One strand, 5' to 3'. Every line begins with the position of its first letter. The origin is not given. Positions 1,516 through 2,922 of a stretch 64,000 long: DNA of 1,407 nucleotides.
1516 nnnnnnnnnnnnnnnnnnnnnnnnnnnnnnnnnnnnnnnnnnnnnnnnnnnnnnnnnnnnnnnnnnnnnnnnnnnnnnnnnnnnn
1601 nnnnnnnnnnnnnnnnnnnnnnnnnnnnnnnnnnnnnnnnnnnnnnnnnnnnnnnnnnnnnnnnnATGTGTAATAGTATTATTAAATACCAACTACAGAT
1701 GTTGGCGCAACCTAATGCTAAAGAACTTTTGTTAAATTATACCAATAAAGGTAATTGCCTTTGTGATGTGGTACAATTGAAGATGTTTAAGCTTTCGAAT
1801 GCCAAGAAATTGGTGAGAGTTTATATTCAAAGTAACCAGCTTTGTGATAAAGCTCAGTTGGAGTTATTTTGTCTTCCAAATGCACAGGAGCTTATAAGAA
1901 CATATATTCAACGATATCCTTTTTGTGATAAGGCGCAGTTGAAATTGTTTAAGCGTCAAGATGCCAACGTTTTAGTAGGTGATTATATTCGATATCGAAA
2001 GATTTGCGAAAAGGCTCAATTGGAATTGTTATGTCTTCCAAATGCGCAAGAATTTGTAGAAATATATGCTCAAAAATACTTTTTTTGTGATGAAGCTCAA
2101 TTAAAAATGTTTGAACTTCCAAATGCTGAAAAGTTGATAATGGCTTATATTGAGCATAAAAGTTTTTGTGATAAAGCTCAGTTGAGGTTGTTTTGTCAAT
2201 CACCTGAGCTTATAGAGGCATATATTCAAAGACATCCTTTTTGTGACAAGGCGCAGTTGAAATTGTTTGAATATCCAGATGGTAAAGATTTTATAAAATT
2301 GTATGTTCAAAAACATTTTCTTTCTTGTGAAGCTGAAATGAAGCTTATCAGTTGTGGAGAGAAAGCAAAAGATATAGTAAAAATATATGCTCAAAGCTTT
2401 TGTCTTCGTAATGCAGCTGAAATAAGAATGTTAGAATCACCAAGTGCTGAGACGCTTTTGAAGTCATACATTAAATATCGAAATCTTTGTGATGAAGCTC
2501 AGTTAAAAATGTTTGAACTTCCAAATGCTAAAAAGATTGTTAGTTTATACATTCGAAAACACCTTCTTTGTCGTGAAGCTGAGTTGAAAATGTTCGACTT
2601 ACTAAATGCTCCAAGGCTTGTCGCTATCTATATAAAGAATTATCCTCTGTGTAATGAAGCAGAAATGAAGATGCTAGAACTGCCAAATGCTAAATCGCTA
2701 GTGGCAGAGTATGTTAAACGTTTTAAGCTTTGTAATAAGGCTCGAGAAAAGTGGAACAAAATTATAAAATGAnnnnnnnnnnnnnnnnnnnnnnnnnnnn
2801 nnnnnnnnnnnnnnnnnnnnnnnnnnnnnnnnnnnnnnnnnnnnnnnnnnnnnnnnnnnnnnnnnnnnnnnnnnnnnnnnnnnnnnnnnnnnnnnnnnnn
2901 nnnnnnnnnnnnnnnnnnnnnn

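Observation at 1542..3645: Tandem genes for 27-residue Cys-punctuated helical-repeat proteins, each behind a near-identical 124-nt upstream block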

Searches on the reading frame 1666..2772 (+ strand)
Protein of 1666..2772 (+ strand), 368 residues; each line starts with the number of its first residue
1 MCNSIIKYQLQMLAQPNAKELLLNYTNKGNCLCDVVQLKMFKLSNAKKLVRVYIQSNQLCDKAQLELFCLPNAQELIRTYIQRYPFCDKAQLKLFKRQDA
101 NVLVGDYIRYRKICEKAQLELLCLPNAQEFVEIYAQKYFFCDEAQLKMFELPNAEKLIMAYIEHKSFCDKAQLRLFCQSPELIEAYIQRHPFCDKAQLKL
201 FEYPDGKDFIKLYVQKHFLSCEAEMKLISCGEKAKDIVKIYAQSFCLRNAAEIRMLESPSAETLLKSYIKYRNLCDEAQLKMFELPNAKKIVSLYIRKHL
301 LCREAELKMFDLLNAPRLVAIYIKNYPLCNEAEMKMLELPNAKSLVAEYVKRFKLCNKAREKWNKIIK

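Call 5: search_protein_families(library=pfam, proteins=[window:1666-2772:+], max_evalue=10)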
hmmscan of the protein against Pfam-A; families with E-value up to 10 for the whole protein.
window:1666-2772:+ (368 aa): 8 families
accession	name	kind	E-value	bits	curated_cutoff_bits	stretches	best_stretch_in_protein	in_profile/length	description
PF05639.16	Pup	-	0.012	17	27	0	126-137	55-66/69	Pup-like protein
PF22454.1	PQQ_syn_pqqF_N_2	-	0.018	15.5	27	0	258-296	26-64/147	PQQ synthase PqqF, N-terminal lobe domain 2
PF18385.6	Tiam_CC_Ex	-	0.033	14.9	25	1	270-296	47-73/98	T-lymphoma invasion and metastasis CC-Ex domain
PF08503.15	DapH_N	-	0.11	13.1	27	0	89-118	35-64/86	Tetrahydrodipicolinate succinyltransferase N-terminal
PF01429.25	MBD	-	0.14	12.3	21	0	50-73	49-72/77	Methyl-CpG binding domain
PF11108.13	Phage_glycop_gL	-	0.16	12.5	25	1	33-71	3-41/102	Viral glycoprotein L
PF04872.18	Pox_L5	-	0.2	12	24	0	132-156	18-41/79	Poxvirus L5 protein family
PF22529.2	DUF7001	-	9.6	6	27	2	162-196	208-244/247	Family of unknown function (DUF7001)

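Call 6: find_homologous_proteins(query=window:1666-2772:+, max_evalue=0.001)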
Query window:1666-2772:+ (368 aa): 19 proteins with E <= 0.001 among 4608 candidates.
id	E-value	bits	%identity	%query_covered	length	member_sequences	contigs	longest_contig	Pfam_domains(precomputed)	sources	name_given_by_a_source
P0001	7.3e-53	198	27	95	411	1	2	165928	-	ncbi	-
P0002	2.3e-45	174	28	92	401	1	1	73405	-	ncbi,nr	ncbi:MAG: hypothetical protein NC218_06915 [Acetobacter sp.]|nr:hypothetical protein [Acetobacter sp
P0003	3.2e-29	121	27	79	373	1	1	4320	-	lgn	-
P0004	6.1e-29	120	40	46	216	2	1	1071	-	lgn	-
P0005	1.6e-28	118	37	49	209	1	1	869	-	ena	-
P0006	1.7e-28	118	28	85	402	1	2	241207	-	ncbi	-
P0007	5.8e-26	110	35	45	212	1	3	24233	-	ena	-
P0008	1.4e-25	109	34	47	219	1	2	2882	-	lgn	-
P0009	1.5e-25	109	31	64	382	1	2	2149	-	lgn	-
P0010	2.2e-20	92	32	51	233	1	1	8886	-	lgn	-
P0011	1.6e-19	89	31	55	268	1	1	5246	-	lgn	-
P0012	5.8e-19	87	29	40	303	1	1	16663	-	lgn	-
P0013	3.4e-14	71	29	51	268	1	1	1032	-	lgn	-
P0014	5.1e-10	57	28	73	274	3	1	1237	-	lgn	-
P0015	5.9e-10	57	26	56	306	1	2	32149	-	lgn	-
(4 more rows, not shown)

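Call 7: search_protein_families(library=ncbifam, proteins=[window:1666-2772:+], max_evalue=1)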
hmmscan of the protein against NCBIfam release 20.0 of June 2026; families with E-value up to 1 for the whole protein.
window:1666-2772:+ (368 aa): 4 families
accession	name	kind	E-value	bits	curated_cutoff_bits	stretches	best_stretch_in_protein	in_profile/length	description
TIGR03687.1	pupylate_cterm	equivalog_domain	5.8e-05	23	41.45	0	126-137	19-30/33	ubiquitin-like protein Pup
NF012198.0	MarA_TF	equivalog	0.093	12.9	250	0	93-141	44-87/124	MDR efflux pump AcrAB transcriptional activator MarA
NF008564.0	PRK11511.1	equivalog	0.16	12.1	202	0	93-141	44-87/127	MDR efflux pump AcrAB transcriptional activator MarA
NF050002.1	YqbG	equivalog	0.28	11.2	100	0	253-284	93-124/125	protein YqbG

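Call 22: find_related_loci(query=window:1666-2769:+, collection=genome_contigs, flank=8000)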
Query window:1666-2769:+ (368 aa) in genome_contigs; peptide patterns used: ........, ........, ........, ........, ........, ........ (x = any residue, [..] = any of these).
24 stretches matched a pattern; 4 encode a relative of the query (tblastn E <= 1e-3); 4 distinct loci.
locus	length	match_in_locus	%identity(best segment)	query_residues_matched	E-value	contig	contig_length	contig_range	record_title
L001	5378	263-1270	38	1-362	1e-63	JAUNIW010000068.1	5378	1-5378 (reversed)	MAG: Pseudomonadota bacterium isolate S29M_St_20 NODE_5292_length_5378_cov_6.977268, whole genome shotgun sequence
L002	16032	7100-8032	32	1-367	4e-45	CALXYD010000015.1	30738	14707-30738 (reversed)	MAG: uncultured Alphaproteobacteria bacterium isolate BRZ_KS__bin39 genome assembly, contig: BRZ_KS__NODE_2288_length_30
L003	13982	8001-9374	28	32-361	7e-27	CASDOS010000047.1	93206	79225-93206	uncultured Alphaproteobacteria bacterium isolate SI.O27.metabat-bins.10 genome assembly, contig: SI.O27.metabat-bins.10.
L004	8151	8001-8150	53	6-362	2e-9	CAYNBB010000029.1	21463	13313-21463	MAG TPA_asm: uncultured Azospirillaceae bacterium isolate SRP225648_co1_885 genome assembly, contig: NODE_5783_length_21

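Call 36: find_encoding_contigs(protein=window:1666-2772:+, flank=3000, max_places=4)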
Protein window:1666-2772:+ (368 aa): 23 contigs read that carry it; 3 places shown.
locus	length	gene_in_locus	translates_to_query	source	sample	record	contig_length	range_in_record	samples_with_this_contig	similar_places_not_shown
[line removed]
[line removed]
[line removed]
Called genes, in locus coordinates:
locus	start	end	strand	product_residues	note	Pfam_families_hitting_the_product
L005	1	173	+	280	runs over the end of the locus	PF00535:Glycos_transf_2, PF10111:Glyco_tranf_2_2, PF13641:Glyco_tranf_2_3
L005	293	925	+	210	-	PF00406:ADK, PF13238:AAA_18 (weak), PF13671:AAA_33, PF13207:AAA_17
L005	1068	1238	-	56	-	-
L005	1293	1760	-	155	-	PF00293:NUDIX, PF14815:NUDIX_4 (weak)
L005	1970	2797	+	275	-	PF06888:Put_Phosphatase (weak), PF12710:HAD (weak)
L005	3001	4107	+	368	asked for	-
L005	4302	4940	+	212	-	-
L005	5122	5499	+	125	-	-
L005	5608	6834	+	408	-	PF19353:DUF5930 (weak), PF01551:Peptidase_M23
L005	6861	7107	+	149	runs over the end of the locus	PF04519:Bactofilin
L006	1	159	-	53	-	?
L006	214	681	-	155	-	PF00293:NUDIX, PF14815:NUDIX_4 (weak)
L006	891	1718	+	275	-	PF06888:Put_Phosphatase (weak), PF12710:HAD (weak)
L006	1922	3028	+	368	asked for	-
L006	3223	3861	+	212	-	-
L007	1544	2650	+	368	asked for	-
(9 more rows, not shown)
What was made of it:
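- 1666..2772 (+): Gene A: 368-aa protein with 13 two-helix repeats of about 27 aa and a C-terminal capping helix. The exact protein is found on at least 23 metagenome contigs (call 36).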

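Call 37: find_encoding_contigs(protein=P0001, flank=8000, max_places=3)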
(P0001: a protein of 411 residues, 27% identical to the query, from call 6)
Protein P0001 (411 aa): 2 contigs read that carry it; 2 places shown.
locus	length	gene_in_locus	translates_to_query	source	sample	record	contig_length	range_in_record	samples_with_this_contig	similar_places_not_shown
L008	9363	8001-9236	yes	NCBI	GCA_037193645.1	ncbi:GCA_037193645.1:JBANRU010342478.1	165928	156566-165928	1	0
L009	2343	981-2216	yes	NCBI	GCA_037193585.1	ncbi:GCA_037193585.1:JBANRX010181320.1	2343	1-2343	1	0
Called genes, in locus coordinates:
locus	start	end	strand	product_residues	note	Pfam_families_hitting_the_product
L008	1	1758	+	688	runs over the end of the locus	PF03979:Sigma70_r1_1, PF00140:Sigma70_r1_2, PF04546:Sigma70_ner, PF04542:Sigma70_r2, PF04539:Sigma70_r3, PF04545:Sigma70_r4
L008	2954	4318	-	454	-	PF00587:tRNA-synt_2b, PF03129:HGTP_anticodon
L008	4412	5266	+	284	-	PF12710:HAD (faint)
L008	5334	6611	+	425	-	-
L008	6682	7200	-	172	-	PF01281:Ribosomal_L9_N, PF03948:Ribosomal_L9_C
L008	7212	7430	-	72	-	PF01084:Ribosomal_S18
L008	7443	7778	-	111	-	PF01250:Ribosomal_S6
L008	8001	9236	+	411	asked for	-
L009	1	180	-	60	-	?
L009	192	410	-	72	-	PF01084:Ribosomal_S18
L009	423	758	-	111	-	PF01250:Ribosomal_S6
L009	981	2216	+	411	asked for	-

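Call 45: find_encoding_contigs(protein=P0006, flank=8000, max_places=2)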
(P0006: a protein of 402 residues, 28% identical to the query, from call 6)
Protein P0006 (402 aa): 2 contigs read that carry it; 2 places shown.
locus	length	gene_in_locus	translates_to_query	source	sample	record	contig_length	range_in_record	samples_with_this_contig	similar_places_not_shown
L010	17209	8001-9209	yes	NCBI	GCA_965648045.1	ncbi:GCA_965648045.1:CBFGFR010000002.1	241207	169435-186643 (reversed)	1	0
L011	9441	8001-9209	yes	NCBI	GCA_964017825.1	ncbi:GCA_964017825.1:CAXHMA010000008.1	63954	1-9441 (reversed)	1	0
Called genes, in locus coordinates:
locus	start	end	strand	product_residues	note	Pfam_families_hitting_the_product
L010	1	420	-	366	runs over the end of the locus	-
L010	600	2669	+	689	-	PF03979:Sigma70_r1_1, PF00140:Sigma70_r1_2, PF04546:Sigma70_ner, PF04542:Sigma70_r2, PF04539:Sigma70_r3, PF04545:Sigma70_r4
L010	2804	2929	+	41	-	-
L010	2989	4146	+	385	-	PF04055:Radical_SAM, PF13353:Fer4_12, PF13186:SPASM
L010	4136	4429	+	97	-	-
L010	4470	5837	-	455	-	PF00587:tRNA-synt_2b, PF03129:HGTP_anticodon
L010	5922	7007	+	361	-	PF12796:Ank_2, PF13857:Ank_5 (weak), PF12796:Ank_2, PF13857:Ank_5 (weak), PF13637:Ank_4 (weak), PF00023:Ank (weak), PF12796:Ank_2, PF13857:Ank_5, +2 more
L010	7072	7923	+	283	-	-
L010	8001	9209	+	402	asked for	-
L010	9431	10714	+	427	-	-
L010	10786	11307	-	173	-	PF01281:Ribosomal_L9_N, PF03948:Ribosomal_L9_C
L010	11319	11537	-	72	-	PF01084:Ribosomal_S18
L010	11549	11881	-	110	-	PF01250:Ribosomal_S6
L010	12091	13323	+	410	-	-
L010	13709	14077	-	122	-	PF16320:Ribosomal_L12_N, PF00542:Ribosomal_L12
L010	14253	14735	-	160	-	PF00466:Ribosomal_L10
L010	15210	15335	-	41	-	-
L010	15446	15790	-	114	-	-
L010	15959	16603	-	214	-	PF25087:GMPPB_C (faint), PF00132:Hexapep, PF14602:Hexapep_2 (weak)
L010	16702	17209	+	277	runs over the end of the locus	PF02129:Peptidase_S15, PF00561:Abhydrolase_1 (weak), PF12697:Abhydrolase_6 (faint), PF20408:Abhydrolase_11 (weak), PF00326:Peptidase_S9 (faint), PF12146:Hydrolase_4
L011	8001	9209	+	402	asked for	-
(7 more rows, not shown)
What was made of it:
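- An ankyrin-repeat gene lies two genes upstream of the family gene in L010 (call 45).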

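Call 46: find_encoding_contigs(protein=P0007, flank=8000, max_places=3)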
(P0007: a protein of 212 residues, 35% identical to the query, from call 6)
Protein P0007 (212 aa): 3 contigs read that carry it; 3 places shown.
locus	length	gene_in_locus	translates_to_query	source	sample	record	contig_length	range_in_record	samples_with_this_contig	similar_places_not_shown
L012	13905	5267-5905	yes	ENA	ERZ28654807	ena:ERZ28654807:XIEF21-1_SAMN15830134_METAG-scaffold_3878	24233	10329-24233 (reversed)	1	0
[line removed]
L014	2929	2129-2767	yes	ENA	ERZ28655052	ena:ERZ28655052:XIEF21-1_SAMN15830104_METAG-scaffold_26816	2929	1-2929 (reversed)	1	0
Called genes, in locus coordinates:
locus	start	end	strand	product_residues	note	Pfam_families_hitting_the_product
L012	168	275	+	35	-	-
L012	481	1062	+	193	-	-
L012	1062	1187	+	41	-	-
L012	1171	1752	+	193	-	-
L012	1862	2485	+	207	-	-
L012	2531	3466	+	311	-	-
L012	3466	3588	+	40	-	-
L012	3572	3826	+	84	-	-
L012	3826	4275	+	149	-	-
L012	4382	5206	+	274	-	-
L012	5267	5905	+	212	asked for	-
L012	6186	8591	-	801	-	PF00912:Transgly, PF17092:PCB_OB, PF00905:Transpeptidase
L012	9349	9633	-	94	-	-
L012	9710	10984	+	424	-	-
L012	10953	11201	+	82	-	-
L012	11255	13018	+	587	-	-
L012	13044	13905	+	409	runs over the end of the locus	PF06245:DUF1015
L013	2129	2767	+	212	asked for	-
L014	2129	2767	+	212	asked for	-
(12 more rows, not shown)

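Call 47: find_encoding_contigs(protein=P0015, flank=8000, max_places=2)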
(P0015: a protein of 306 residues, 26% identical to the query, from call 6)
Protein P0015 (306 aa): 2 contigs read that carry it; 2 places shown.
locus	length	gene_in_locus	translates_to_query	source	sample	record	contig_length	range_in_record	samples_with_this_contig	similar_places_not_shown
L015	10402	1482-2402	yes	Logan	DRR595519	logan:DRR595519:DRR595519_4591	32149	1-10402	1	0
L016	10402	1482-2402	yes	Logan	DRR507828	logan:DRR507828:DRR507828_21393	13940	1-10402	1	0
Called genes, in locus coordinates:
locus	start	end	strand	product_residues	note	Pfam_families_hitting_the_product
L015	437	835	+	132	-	PF13240:Zn_Ribbon_1 (weak), PF13248:Zn_ribbon_3 (weak)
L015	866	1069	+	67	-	-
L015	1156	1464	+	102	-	PF13091:PLDc_2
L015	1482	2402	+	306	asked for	-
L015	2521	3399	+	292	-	PF07722:Peptidase_C26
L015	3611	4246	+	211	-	-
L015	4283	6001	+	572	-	-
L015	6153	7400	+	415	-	-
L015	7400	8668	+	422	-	-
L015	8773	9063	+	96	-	-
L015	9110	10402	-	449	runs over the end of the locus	PF01435:Peptidase_M48, PF13428:TPR_14 (faint), PF14559:TPR_19 (faint), PF23914:TPR_CcmH_CycH (faint), PF07719:TPR_2 (faint), PF13371:TPR_9 (faint), PF13431:TPR_17 (faint), PF13414:TPR_11 (weak)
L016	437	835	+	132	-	PF13240:Zn_Ribbon_1 (weak), PF13248:Zn_ribbon_3 (weak)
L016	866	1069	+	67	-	-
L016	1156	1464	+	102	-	PF13091:PLDc_2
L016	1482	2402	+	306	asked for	-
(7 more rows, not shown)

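Call 55: search_protein_families(library=phrogs, proteins=[window:1666-2772:+, P0007, P0001], max_evalue=0.1)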
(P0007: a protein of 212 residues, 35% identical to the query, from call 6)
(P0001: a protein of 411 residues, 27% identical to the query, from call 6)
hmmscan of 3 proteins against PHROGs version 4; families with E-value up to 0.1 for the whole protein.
window:1666-2772:+ (368 aa): 4 families
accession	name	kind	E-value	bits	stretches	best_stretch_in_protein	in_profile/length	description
phrog_10156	-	unknown function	0.00011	23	0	57-90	17-50/167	-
phrog_13789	-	unknown function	0.00028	21.6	0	54-86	4-36/77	-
phrog_13062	-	unknown function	0.028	15.4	0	213-245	35-67/90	-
phrog_28009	-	unknown function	0.068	14.6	0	77-96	42-61/70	-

P0007 (212 aa): 0 families

P0001 (411 aa): 0 families

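Call 56: search_protein_families(library=padloc, proteins=[window:1666-2772:+, P0007, P0001], max_evalue=0.1)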
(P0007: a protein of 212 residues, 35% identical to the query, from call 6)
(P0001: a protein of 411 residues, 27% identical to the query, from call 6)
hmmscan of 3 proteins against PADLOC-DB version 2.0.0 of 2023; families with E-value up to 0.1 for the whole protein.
window:1666-2772:+ (368 aa): 1 family
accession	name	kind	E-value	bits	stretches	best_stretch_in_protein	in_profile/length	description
PDLC02456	BrxA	-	0.069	10.3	0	212-326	13-131/280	BrxA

P0007 (212 aa): 0 families

P0001 (411 aa): 0 families

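Call 79: find_related_loci(query=window:1666-2769:+, collection=metagenome_contigs, flank=5000)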
Query window:1666-2769:+ (368 aa) in metagenome_contigs; peptide patterns used: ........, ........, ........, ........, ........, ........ (x = any residue, [..] = any of these).
42 stretches matched a pattern, but none encodes a relative of the query by tblastn (E <= 1e-3).

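Call 80: find_related_loci(query=window:1666-2769:+, collection=viral_contigs, flank=5000)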
Query window:1666-2769:+ (368 aa) in viral_contigs; peptide patterns used: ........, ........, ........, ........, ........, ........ (x = any residue, [..] = any of these).
4 stretches matched a pattern, but none encodes a relative of the query by tblastn (E <= 1e-3).

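Call 81: predict_structure(alignment_id=A3)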
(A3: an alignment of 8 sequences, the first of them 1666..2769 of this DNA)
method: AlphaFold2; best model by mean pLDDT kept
length: 368 residues; sequences in the alignment: 8
mean_pLDDT: 94.8   pTM: 0.81
mean pLDDT of the five models: 94.8, 94.8, 94.7, 94.0, 90.3
residues with pLDDT >= 90: 338; 70-90: 28; 50-70: 2; < 50: 0
segments of 3 or more residues with pLDDT < 50: none
pLDDT, mean of each block of 10 residues (from residue 1): 83 90 90 94 90 94 96 94 96 94 94 97 95 97 98 95 98 96 97 98 95 97 97 96 95 95 95 97 93 96 97 95 97 96 96 96 90
secondary structure, 60 per line:
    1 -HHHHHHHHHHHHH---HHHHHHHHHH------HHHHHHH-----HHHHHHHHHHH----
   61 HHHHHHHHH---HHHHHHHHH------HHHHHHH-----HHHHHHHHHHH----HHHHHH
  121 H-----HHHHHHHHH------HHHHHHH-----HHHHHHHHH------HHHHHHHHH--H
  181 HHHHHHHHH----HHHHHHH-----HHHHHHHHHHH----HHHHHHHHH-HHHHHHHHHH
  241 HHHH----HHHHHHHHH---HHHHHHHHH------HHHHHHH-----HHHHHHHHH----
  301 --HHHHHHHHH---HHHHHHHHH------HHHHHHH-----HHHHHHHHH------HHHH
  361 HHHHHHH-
elements in order: H2-14 H18-27 H34-40 H46-56 H61-69 H73-81 H88-94 H100-110 H115-121 H127-135 H142-148 H154-162 H169-177 H180-189 H194-200 H206-216 H221-229 H231-244 H249-257 H261-269 H276-282 H288-296 H303-311 H315-323 H330-336 H342-350 H357-367
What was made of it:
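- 1666..2772 (+): AF2 pLDDT 94.8 with 27 helices (call 81).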
